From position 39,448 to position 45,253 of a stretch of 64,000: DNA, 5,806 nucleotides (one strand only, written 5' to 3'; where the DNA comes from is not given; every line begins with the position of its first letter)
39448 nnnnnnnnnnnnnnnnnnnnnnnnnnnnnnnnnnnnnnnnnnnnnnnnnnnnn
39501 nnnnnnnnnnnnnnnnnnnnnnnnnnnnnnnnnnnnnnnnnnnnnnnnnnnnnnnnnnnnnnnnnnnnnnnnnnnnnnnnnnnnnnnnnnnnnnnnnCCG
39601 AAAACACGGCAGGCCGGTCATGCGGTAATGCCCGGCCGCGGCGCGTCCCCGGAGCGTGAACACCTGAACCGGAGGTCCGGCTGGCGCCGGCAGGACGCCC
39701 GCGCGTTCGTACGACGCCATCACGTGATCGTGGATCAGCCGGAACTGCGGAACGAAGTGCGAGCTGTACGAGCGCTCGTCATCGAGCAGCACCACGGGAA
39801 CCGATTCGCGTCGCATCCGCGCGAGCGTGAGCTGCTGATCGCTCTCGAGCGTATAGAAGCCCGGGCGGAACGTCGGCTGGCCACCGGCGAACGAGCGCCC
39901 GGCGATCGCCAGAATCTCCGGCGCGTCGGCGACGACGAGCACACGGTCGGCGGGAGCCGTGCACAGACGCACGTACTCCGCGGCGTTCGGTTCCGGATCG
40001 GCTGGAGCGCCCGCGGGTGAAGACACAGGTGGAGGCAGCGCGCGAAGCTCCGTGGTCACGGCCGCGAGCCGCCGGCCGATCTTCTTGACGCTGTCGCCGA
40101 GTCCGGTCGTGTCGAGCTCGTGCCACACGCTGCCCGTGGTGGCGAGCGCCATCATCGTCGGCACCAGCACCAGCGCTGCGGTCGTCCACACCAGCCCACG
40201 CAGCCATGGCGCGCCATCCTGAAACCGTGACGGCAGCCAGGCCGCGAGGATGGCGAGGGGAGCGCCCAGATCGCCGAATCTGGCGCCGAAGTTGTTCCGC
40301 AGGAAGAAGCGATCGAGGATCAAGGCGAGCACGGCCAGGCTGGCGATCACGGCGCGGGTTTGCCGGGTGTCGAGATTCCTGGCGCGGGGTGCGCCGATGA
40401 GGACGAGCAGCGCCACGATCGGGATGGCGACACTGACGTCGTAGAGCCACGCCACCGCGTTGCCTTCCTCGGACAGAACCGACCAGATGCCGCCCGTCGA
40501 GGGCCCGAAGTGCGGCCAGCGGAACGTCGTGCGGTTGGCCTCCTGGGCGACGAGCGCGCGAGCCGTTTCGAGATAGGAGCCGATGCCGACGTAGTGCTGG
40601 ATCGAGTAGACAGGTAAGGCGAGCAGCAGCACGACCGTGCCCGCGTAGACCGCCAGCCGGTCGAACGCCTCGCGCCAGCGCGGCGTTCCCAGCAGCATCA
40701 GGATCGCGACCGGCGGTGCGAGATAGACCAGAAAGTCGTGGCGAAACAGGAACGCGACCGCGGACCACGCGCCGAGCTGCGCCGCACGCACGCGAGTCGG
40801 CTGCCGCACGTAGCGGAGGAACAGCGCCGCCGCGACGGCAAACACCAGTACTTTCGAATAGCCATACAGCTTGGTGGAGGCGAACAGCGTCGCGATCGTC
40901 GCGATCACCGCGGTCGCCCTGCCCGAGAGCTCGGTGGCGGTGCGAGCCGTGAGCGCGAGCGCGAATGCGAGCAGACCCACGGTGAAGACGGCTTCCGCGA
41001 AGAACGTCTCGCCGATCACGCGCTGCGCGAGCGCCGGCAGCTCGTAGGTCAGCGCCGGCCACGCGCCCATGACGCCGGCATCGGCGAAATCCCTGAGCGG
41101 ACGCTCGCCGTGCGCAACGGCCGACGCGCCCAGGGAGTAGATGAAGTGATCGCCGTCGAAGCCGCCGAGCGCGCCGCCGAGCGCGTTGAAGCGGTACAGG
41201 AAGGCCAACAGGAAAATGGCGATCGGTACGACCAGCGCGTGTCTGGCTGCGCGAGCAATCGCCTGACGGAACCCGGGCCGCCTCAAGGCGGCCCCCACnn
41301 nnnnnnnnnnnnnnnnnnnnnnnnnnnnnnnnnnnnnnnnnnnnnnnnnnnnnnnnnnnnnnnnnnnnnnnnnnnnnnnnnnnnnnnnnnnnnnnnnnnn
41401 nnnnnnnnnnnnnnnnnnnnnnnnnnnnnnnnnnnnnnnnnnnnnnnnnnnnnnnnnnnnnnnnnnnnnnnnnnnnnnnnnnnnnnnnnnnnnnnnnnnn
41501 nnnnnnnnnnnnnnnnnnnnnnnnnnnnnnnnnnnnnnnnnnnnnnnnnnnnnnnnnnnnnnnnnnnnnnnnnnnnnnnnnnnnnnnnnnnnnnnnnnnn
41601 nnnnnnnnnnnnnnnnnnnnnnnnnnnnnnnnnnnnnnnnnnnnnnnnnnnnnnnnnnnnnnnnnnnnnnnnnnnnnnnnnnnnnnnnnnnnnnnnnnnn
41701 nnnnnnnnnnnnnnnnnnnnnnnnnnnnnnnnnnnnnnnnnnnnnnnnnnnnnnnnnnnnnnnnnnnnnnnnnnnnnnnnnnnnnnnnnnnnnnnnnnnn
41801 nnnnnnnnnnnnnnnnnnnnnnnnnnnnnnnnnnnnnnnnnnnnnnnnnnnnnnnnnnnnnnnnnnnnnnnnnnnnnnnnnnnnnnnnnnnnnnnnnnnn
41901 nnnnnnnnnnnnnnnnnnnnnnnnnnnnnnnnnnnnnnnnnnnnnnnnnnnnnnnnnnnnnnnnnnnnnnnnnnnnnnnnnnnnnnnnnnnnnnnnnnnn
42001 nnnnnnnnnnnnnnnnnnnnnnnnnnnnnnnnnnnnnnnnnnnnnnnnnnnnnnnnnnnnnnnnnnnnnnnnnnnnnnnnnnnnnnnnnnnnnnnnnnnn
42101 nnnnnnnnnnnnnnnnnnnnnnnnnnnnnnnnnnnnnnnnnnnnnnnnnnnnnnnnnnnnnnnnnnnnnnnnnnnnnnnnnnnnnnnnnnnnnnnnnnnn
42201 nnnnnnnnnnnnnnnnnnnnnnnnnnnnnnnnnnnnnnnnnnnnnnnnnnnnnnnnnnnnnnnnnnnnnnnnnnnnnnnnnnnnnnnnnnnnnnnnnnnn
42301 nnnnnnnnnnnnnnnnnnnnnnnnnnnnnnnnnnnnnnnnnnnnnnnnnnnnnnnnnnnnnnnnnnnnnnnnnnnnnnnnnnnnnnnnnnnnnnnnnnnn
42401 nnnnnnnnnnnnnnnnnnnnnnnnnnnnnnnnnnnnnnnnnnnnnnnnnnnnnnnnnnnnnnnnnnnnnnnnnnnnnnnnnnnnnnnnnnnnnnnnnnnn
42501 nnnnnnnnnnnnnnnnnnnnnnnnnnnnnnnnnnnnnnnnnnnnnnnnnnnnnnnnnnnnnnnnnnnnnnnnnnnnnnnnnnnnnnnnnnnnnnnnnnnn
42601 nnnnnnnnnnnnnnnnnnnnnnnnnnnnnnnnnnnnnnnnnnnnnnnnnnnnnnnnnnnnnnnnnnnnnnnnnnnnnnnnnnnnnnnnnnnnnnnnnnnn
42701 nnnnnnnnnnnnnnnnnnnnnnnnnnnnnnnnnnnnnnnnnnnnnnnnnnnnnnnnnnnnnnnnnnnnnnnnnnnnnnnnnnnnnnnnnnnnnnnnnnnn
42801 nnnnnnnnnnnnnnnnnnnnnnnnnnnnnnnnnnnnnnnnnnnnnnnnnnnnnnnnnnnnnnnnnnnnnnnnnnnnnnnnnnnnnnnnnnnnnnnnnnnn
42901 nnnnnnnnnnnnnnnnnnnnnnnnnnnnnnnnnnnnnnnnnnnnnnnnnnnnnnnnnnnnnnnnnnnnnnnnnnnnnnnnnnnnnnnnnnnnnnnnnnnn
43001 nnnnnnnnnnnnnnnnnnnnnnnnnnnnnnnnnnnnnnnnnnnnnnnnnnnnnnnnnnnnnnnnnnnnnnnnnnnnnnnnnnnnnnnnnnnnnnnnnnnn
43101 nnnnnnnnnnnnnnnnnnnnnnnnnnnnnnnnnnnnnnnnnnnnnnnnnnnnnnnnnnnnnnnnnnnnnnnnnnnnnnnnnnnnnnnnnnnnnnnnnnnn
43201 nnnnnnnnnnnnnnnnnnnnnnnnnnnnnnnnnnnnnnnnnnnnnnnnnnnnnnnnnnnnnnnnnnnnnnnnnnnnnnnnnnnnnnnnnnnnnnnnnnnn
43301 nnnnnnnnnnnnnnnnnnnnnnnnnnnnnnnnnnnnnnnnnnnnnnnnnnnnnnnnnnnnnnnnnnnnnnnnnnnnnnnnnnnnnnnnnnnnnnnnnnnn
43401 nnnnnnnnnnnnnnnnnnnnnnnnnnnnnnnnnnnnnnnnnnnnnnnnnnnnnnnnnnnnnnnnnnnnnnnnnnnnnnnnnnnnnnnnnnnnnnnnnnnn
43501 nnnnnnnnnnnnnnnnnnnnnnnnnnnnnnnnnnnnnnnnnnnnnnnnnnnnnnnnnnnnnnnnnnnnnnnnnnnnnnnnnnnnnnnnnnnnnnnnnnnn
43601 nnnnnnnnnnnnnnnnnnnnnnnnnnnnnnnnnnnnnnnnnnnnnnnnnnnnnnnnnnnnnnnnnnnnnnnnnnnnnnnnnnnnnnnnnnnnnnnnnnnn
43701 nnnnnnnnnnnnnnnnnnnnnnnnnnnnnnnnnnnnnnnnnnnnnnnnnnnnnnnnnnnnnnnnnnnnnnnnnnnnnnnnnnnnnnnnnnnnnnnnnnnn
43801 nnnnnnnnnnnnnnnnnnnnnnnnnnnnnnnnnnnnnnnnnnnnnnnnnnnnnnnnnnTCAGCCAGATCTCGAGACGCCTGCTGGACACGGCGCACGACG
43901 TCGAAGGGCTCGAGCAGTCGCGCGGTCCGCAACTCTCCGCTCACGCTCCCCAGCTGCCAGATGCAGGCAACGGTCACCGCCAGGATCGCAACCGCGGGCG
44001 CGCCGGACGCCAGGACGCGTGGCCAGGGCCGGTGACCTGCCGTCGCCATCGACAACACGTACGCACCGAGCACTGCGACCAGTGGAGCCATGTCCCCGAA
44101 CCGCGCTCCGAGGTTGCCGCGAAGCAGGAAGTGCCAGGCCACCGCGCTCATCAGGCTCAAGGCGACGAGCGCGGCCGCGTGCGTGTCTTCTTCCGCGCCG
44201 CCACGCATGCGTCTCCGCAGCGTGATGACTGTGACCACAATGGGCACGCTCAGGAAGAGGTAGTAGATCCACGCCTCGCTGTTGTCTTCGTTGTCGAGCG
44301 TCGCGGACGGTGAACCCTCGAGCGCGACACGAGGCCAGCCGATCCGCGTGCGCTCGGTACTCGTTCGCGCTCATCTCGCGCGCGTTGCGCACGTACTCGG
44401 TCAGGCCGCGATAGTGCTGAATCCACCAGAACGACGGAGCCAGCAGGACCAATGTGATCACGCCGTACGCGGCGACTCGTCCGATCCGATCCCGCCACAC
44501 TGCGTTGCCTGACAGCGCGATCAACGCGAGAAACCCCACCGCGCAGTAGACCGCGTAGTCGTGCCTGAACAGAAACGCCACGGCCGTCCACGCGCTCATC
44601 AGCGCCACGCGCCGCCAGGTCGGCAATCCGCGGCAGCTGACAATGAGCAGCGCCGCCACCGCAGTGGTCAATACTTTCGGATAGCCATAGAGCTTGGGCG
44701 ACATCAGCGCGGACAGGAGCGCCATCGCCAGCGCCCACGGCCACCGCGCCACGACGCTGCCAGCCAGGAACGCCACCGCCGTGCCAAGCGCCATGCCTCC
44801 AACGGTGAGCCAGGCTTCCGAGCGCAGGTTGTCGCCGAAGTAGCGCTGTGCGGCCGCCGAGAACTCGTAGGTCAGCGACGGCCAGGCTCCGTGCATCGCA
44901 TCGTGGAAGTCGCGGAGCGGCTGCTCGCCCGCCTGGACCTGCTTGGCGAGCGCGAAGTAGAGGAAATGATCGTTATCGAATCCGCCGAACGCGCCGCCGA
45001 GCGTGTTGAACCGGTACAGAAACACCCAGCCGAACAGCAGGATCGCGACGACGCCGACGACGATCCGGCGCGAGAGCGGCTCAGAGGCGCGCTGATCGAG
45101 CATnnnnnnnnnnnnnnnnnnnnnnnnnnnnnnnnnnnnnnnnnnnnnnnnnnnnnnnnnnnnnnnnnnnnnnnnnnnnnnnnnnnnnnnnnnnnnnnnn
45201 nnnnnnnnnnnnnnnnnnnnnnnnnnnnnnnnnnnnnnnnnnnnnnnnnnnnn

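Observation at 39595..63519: Five-member paralogous family (P) of ~550-580-aa polytopic membrane proteins ending in TG(W/L)PCF, possibly an undescribed GT-C-like glycosyltransferase family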

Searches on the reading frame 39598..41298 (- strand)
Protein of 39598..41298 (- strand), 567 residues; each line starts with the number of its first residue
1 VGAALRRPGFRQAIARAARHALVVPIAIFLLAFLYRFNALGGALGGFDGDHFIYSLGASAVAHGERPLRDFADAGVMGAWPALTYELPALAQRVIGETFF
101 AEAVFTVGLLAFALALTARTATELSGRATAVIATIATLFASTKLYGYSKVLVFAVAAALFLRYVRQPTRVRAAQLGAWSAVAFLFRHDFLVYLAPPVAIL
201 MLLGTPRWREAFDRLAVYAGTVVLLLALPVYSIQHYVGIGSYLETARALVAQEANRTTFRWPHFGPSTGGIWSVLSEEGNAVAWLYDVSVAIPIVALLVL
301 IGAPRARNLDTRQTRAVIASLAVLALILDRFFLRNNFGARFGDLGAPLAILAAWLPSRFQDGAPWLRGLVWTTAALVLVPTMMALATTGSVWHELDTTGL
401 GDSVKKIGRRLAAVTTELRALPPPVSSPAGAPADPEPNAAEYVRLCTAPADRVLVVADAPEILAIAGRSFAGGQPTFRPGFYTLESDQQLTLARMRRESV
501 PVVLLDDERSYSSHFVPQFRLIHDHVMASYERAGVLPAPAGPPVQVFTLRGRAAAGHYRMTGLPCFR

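Call 7: search_protein_families(library=pfam, proteins=[window:39598-41298:-], max_evalue=1)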
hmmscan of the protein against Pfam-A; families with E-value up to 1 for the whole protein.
window:39598-41298:- (567 aa): 0 families

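Call 8: search_protein_families(library=ncbifam, proteins=[window:39598-41298:-], max_evalue=1)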
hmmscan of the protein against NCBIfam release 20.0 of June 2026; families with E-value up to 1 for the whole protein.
window:39598-41298:- (567 aa): 1 family
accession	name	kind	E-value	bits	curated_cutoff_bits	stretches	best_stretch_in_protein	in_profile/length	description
NF047440.1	LA3751_2_3_fam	subfamily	0.019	13.8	200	1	151-370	158-369/460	LA_3751/LA_3752 family putative glycosyltransferase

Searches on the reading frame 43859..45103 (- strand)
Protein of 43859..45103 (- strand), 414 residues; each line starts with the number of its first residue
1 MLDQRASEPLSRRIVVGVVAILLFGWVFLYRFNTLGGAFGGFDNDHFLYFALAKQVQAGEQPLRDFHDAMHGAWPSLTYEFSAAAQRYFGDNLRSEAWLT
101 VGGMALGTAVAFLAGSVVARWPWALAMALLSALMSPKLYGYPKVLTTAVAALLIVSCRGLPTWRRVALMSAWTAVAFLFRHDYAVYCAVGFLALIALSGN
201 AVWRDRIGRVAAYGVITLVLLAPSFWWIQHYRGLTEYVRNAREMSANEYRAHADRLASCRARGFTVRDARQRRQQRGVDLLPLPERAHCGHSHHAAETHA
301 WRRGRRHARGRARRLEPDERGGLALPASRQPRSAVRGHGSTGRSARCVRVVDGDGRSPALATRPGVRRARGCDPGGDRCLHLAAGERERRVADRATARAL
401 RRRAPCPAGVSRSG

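Call 7: search_protein_families(library=pfam, proteins=[window:43859-45103:-], max_evalue=1)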
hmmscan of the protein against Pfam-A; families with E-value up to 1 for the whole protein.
window:43859-45103:- (414 aa): 0 families

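Call 8: search_protein_families(library=ncbifam, proteins=[window:43859-45103:-], max_evalue=1)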
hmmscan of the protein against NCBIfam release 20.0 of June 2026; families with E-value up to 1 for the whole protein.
window:43859-45103:- (414 aa): 1 family
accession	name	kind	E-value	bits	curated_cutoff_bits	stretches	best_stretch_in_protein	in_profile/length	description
TIGR03348.1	VI_IcmF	equivalog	0.17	9.8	388.15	1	197-257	419-478/1168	type VI secretion system membrane subunit TssM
